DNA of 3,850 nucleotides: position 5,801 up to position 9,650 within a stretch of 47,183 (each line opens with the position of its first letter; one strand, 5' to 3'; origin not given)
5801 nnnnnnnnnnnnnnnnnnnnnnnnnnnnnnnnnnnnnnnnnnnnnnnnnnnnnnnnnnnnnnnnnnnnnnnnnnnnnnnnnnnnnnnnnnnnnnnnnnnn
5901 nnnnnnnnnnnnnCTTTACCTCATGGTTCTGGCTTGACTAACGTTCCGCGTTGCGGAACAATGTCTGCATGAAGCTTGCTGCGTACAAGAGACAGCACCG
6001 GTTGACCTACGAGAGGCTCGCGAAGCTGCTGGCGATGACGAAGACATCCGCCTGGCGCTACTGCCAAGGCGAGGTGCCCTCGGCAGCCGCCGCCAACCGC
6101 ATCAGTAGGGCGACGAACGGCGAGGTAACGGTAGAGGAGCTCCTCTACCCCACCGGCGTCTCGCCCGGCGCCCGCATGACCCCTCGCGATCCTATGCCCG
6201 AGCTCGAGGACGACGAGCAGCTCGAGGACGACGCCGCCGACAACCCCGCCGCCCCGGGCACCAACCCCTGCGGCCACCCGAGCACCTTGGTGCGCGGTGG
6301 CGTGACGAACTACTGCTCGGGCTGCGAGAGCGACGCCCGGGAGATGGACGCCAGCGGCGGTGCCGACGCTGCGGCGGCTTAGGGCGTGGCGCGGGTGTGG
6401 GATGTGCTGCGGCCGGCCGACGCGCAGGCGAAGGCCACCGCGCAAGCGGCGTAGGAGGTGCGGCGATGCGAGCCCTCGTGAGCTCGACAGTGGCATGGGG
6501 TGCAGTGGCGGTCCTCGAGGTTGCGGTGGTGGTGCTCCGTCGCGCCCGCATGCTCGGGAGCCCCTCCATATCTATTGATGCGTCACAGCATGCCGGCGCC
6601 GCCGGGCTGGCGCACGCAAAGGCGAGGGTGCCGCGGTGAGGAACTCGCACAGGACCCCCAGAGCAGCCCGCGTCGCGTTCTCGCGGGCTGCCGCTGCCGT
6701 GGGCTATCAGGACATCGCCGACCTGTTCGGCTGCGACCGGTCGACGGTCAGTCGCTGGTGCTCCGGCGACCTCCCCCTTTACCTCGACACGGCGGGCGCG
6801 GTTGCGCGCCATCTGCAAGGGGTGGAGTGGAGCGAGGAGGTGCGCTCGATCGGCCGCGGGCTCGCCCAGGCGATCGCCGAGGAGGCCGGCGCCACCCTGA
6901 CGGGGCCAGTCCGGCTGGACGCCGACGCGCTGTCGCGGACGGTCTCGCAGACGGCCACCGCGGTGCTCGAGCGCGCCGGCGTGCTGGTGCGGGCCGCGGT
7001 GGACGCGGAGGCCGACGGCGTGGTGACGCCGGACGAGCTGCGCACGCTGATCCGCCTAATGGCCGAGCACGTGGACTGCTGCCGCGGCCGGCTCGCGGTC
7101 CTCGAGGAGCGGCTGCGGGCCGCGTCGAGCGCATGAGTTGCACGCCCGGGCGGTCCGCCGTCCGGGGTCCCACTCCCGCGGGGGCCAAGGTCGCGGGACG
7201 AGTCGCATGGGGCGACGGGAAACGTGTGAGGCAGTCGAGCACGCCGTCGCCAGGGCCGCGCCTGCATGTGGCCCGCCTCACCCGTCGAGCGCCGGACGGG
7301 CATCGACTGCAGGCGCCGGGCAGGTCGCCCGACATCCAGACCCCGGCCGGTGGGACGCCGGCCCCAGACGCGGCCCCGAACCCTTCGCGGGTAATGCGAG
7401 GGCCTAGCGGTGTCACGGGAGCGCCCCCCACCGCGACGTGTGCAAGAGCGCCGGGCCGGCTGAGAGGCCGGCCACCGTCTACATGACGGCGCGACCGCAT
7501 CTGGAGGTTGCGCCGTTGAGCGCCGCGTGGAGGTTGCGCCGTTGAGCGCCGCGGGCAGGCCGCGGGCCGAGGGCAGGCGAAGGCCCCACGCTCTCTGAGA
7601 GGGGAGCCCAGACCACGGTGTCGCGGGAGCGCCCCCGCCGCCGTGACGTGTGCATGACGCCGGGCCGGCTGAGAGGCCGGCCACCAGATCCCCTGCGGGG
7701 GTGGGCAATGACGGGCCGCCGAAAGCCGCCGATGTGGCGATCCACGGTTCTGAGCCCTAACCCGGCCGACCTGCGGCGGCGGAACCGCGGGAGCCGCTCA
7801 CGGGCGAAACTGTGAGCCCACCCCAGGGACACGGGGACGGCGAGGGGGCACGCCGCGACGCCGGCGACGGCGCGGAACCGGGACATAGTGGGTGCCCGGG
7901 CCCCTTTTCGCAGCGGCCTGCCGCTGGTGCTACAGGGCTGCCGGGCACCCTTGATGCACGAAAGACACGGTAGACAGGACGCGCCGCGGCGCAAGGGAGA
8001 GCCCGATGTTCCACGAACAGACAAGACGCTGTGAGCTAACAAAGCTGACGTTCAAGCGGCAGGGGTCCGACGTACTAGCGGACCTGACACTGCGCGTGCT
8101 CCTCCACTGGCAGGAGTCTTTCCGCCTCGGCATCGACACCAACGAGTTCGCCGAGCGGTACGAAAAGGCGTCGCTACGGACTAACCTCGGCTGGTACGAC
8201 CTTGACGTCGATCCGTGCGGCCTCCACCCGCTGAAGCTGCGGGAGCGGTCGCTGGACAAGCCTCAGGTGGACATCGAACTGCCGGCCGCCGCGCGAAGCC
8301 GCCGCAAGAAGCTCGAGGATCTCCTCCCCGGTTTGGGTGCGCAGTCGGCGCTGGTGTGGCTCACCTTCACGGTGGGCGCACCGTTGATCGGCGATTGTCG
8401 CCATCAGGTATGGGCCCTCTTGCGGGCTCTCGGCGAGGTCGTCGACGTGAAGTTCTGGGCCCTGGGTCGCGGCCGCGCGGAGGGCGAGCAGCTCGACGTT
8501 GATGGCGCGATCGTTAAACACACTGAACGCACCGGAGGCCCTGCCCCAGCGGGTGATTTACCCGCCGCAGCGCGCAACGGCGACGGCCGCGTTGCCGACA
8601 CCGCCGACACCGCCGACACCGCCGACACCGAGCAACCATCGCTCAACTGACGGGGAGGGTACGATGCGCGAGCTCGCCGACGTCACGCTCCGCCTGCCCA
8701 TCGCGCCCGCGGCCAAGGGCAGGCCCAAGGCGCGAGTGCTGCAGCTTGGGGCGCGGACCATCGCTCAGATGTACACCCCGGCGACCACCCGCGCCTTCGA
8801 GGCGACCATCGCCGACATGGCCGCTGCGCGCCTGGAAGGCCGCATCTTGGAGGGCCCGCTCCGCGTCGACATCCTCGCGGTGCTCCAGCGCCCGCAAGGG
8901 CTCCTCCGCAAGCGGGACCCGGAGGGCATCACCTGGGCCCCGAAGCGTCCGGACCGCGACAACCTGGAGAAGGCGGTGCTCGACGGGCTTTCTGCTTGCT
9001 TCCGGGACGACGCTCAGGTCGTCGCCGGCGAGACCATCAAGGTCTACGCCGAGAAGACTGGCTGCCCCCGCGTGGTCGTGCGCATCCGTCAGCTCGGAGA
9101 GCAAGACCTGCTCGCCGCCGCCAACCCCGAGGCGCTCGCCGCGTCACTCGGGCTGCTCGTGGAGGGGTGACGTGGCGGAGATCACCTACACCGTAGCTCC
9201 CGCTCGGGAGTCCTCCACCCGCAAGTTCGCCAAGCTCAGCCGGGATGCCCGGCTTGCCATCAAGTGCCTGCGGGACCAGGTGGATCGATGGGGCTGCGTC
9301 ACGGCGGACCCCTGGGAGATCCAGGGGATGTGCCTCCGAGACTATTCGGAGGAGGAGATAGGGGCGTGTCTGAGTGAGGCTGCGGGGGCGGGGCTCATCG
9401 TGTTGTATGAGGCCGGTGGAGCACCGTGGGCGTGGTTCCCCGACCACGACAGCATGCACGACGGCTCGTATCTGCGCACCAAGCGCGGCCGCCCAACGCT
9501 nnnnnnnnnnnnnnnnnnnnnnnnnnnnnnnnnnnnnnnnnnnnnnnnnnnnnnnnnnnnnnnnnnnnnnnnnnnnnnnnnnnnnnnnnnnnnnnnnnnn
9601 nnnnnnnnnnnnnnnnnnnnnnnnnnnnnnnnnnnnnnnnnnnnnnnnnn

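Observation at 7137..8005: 870-bp non-coding, extremely GC-rich tract with a duplicated ~70-nt hairpin element flanking a perfect 2 x 26-bp tandem repeat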

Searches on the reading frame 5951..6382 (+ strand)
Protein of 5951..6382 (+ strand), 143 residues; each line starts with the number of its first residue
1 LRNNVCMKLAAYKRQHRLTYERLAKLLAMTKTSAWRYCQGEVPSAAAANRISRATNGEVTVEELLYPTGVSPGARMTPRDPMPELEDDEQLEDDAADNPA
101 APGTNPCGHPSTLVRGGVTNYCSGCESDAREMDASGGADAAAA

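Call 13: search_protein_families(library=pfam, proteins=[window:5951-6382:+], max_evalue=0.01)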
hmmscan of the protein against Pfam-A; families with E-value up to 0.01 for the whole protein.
window:5951-6382:+ (143 aa): 3 families
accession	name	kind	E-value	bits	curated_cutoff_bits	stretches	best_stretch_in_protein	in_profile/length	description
PF13560.12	HTH_31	-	5.5e-06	27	27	1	9-55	6-54/64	Helix-turn-helix domain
PF15943.11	YdaS_toxin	-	0.00099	19.3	30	1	22-64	13-56/65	Bacterial toxin YdaS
PF22243.2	DUF5018-rel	-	0.0097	16.5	28.1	0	13-85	18-88/115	DUF5018-related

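Call 14: search_protein_families(library=phrogs, proteins=[window:5951-6382:+], max_evalue=0.01)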
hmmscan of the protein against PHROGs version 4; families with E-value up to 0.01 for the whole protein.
window:5951-6382:+ (143 aa): 3 families
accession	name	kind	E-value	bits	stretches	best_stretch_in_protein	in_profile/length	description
phrog_3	-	transcription regulation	0.00039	21.3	1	7-72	91-153/430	transcriptional repressor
phrog_16695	-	unknown function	0.00042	21.1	1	3-74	20-94/155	-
phrog_35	-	transcription regulation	0.0023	19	1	33-65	102-134/181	transcriptional repressor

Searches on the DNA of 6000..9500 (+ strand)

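Call 8: search_dna_similar(query=window:6000-9500:+, collection=phages, mode=distant, max_rows=30)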
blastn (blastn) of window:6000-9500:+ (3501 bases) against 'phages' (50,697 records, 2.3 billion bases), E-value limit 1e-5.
No match.

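Call 9: search_rna_families(source=window, start=6900, end=8200, threshold=evalue, max_evalue=10)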
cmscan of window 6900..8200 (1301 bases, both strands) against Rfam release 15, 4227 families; matches with E-value up to 10: 3.
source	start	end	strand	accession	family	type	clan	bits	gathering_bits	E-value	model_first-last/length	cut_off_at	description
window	8125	8188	-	RF01534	TB10Cs4H4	Gene; snRNA; snoRNA; HACA-box;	-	15.1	50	9.9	1-66/66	no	Trypanosomatid snoRNA TB10Cs4H4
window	7657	7708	-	RF01811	PtaRNA1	Gene; antitoxin;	-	15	47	7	1-72/72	no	Plasmid transferred anti-sense RNA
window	7927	7975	-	RF02691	BTH_s19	Gene; sRNA;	-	12.9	153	1.6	33-82/224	no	Burkholderia sRNA 19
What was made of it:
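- On Any Rfam 15 family: The best sub-threshold hits reach 13-15 bits against thresholds of 47-153 (call 9).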

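Call 82: build_rna_model(alignment_id=A3, structure=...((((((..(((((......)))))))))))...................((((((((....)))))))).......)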
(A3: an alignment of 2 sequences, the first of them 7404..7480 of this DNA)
Model R1 built from alignment A3 (2 sequences, 79 columns); structure: as given.
model positions 79; base pairs 19; branch points 1; effective number of sequences 1.15; information 0.718 bits per position. Calibrated on 0.2 Mb of random sequence (short: E-values are rough).
structure used (alignment columns):
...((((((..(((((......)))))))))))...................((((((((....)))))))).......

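Call 84: search_with_rna_model(model_id=R1, sources=[window, L001, L010, L013, L014], filters=off, max_evalue=10)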
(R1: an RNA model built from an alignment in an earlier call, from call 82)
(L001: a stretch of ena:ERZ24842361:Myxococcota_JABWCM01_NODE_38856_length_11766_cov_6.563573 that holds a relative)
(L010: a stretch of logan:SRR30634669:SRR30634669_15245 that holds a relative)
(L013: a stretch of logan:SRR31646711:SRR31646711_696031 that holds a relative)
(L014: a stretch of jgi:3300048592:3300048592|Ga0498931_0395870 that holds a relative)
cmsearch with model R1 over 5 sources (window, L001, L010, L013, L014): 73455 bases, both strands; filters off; matches with E-value up to 10: 98.
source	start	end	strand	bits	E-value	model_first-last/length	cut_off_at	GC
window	7612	7689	+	103.6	1.4e-21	1-79/79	no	0.76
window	7404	7480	+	98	2.6e-20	1-79/79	no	0.75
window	46928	47021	+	19.3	0.016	1-79/79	no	0.71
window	7092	7159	+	17.8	0.033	1-79/79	no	0.78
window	8548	8607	-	15.4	0.12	1-79/79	no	0.73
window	10338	10406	-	15.3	0.12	1-79/79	no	0.61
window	31626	31695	+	15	0.14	1-79/79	no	0.73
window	18031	18087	-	13.1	0.39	1-79/79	no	0.77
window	7598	7647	-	12.9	0.43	1-79/79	no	0.78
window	22846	22879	-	12.8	0.44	39-72/79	no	0.74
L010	1323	1386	+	12.8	0.45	1-79/79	no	0.7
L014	447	496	-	12.1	0.66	1-79/79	no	0.82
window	29314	29379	-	11.6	0.83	1-79/79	no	0.68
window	29829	29913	-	11.3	0.96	1-79/79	no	0.75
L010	12402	12436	+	10.7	1.4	1-79/79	no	0.69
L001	10685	10763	-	10.5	1.5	1-79/79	no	0.73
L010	4835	4886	+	10.5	1.5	1-79/79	no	0.65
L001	5646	5709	-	10.2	1.7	1-79/79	no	0.77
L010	1005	1063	+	9.7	2.2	1-79/79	no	0.61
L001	4764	4848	-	9.3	2.8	1-79/79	no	0.69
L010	4676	4732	+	9.2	2.9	1-79/79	no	0.79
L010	8678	8738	+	9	3.2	1-79/79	no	0.77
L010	6632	6680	-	9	3.3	1-79/79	no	0.76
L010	10605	10674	-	8.8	3.6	1-79/79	no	0.67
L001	490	542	+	8.2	4.9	1-79/79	no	0.74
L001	819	883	-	8.2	4.9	1-79/79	no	0.72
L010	5132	5202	-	8.1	5.1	1-79/79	no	0.72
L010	9537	9597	-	7.8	5.9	1-79/79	no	0.72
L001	1573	1619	+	7.6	6.6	1-79/79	no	0.7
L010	1797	1840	+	7.5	7.3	1-79/79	no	0.68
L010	272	324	-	7.4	7.3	1-79/79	no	0.75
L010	8089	8141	-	7.2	8.2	1-79/79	no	0.75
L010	3989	4052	+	7.2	8.4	1-79/79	no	0.8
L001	263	338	-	7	9.2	1-79/79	no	0.67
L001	6688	6750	+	7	9.2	1-79/79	no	0.67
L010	12232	12314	-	6.9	9.7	1-79/79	no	0.7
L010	1803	1826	-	6.9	9.7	7-30/79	no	0.83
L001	10267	10316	+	6.9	9.9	1-79/79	no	0.68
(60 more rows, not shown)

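Call 94: search_dna_similar(query=window:7137-8005:+, collection=plasmids, mode=distant, max_evalue=0.001, max_rows=10)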
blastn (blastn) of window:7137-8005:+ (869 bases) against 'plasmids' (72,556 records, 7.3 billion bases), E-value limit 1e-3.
No match.
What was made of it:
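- Tried and rejected: blastn against phage records (call 8) and plasmid records (call 94).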

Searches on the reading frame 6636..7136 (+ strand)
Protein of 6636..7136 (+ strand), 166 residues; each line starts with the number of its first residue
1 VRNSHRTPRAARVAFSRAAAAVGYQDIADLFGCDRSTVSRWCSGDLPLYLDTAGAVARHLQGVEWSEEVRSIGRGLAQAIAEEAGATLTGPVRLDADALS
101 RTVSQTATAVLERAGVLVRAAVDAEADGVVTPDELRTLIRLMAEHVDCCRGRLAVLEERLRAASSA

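Call 13: search_protein_families(library=pfam, proteins=[window:6636-7136:+], max_evalue=0.01)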
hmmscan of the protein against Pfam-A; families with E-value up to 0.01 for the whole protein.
window:6636-7136:+ (166 aa): 9 families
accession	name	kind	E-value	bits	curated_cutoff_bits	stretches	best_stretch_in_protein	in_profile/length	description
PF13384.12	HTH_23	-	1.7e-05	24.9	24.6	1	17-41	12-37/50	Homeodomain-like domain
PF13518.12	HTH_28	-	9.2e-05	22.9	25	1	22-43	13-34/52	Helix-turn-helix domain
PF06892.16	Phage_CP76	-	0.00024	21.4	26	1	76-157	62-144/146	Phage regulatory protein CII (CP76)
PF13613.12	HTH_Tnp_4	-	0.00042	20.3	27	1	22-41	20-39/53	Helix-turn-helix of DDE superfamily endonuclease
PF13560.12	HTH_31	-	0.00095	19.9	27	1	16-61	9-52/64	Helix-turn-helix domain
PF20432.4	Xre-like-HTH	-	0.002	18.8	25.8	0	14-43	14-44/63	Antitoxin Xre-like helix-turn-helix domain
PF23234.1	WH4_Lhr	-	0.0031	17.5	27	1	101-152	6-56/87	Large helicase-related protein, winged-helix domain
PF00325.26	Crp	-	0.0065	16.6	21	0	23-40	4-21/32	Bacterial regulatory proteins, crp family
PF09339.16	HTH_IclR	-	0.0066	16.6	22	0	14-40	11-37/52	IclR helix-turn-helix domain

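Call 14: search_protein_families(library=phrogs, proteins=[window:6636-7136:+], max_evalue=0.01)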
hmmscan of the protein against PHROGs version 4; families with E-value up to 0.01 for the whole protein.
window:6636-7136:+ (166 aa): 7 families
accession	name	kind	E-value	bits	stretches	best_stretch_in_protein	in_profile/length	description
phrog_101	-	transcription regulation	5.8e-07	30.4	1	6-163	18-165/203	CII-like transcriptional activator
phrog_2328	-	transcription regulation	1.2e-05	26.1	1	9-60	16-67/128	transcriptional repressor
phrog_725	-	transcription regulation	0.00099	20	0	14-43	18-47/101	CII-like regulator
phrog_6223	-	transcription regulation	0.0012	19.8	0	22-45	18-41/73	transcriptional repressor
phrog_3638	-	transcription regulation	0.0021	19.2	1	16-47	20-51/73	CII-like transcriptional activator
phrog_191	-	transcription regulation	0.0039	18.4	1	20-79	22-81/106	CII-like transcriptional activator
phrog_664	-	DNA, RNA and nucleotide metabolism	0.0039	18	1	24-44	103-123/210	DNA binding protein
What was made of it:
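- Checked: The tract lies after a CII-like gene (6636-7136) and before the recombination and replication genes (calls 13, 14).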

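Call 20: find_related_loci(query=window:6636-7136:+, collection=viral_contigs, flank=4000)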
Query window:6636-7136:+ (166 aa) in viral_contigs; peptide patterns used: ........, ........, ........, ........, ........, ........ (x = any residue, [..] = any of these).
59 stretches matched a pattern, but none encodes a relative of the query by tblastn (E <= 1e-3).

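Call 28: find_homologous_proteins(query=window:6636-7136:+)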
Query window:6636-7136:+ (166 aa): 1 proteins with E <= 0.001 among 1890 candidates.
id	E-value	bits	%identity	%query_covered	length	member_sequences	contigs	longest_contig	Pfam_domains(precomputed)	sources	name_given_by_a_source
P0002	8.0e-85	300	99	87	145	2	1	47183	-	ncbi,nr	ncbi:MAG: hypothetical protein Q8R92_20985 [Deltaproteobacteria bacterium]|nr:hypothetical protein [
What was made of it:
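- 6636..7136 (+): Upstream gene: CII-like HTH regulator (phrog_101 E=5.8e-7; PF06892, the 186 CII family, E=2.4e-4, below the curated cut-off). calls 13, 14, 28
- Tried and rejected: The CII-like protein matched only itself (call 28).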

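Call 29: find_encoding_contigs(protein=P0002, flank=10000)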
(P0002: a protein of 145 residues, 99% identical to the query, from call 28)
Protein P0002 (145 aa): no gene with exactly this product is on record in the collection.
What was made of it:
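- Tried and rejected: An exact-sequence look-up of the 145-aa CII-like protein found no record (call 29).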

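Call 85: search_solved_structures(query=window:6636-7136:+, max_evalue=1)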
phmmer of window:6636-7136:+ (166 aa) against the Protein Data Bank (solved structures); distinct sequences matched with E-value up to 1: 2.
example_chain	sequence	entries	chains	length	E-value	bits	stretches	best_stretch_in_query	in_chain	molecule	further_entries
7lxs_A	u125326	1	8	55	0.034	17.6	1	23-50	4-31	Terminase, small subunit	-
6hlk_A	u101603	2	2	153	0.046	17.2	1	23-61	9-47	Redirecting phage packaging protein C (RppC)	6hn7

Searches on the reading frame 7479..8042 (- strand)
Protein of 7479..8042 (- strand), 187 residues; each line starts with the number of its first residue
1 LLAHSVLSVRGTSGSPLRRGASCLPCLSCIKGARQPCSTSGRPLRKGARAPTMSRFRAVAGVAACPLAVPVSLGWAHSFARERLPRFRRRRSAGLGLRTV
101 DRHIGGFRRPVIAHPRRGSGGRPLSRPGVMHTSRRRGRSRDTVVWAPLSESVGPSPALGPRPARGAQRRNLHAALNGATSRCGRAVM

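Call 13: search_protein_families(library=pfam, proteins=[window:7479-8042:-], max_evalue=0.01)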
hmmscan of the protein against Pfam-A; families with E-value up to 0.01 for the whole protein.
window:7479-8042:- (187 aa): 0 families

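Call 14: search_protein_families(library=phrogs, proteins=[window:7479-8042:-], max_evalue=0.01)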
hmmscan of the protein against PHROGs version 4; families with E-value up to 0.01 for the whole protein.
window:7479-8042:- (187 aa): 0 families
